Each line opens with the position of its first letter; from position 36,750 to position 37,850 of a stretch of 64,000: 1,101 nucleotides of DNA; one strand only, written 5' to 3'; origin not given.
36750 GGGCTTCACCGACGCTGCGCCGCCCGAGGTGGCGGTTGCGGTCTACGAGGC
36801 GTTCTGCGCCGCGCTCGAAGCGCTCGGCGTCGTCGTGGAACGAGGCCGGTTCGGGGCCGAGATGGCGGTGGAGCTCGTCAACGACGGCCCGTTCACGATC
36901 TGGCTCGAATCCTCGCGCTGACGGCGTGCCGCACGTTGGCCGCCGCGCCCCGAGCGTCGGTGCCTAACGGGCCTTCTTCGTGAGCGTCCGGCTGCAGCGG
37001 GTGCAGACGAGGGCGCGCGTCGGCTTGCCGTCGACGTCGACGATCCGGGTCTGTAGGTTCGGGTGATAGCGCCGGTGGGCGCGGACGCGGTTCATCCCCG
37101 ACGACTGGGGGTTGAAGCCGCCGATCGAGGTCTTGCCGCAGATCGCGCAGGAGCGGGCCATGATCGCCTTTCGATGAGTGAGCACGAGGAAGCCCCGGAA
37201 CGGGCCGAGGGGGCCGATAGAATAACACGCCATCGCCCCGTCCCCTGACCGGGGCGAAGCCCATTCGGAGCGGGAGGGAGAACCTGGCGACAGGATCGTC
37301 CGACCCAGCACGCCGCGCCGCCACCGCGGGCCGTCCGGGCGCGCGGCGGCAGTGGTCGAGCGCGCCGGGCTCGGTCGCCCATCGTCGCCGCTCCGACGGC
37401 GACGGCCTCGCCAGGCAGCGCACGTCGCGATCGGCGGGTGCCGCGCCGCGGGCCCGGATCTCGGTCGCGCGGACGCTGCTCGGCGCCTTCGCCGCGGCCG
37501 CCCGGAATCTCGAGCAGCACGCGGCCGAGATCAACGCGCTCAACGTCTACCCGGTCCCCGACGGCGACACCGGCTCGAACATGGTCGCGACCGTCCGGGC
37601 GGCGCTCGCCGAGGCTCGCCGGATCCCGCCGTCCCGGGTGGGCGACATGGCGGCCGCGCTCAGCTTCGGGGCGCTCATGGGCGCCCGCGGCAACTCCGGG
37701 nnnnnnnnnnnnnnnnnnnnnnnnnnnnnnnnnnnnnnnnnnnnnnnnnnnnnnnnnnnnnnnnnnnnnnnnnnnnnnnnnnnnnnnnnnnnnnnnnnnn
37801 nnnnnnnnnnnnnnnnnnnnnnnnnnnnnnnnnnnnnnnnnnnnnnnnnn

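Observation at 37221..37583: DAK2/YloV gene lacks a canonical initiation codon upstream of its conserved DGDTG motif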

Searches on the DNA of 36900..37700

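Call 19: search_rna_families(source=window, start=36900, end=37700, threshold=evalue, max_evalue=5)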
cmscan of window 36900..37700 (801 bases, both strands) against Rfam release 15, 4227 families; matches with E-value up to 5: 2.
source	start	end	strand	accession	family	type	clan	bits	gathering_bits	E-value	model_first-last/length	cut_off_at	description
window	37382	37404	+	RF02977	THF-II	Cis-reg;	-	16.2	41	2.7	10-32/39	no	THF-II riboswitch (folE RNA)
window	37372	37414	-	RF02989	gntR-DTE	Gene; sRNA;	-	16.2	63.6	3.2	1-119/119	no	gntR-DTE RNA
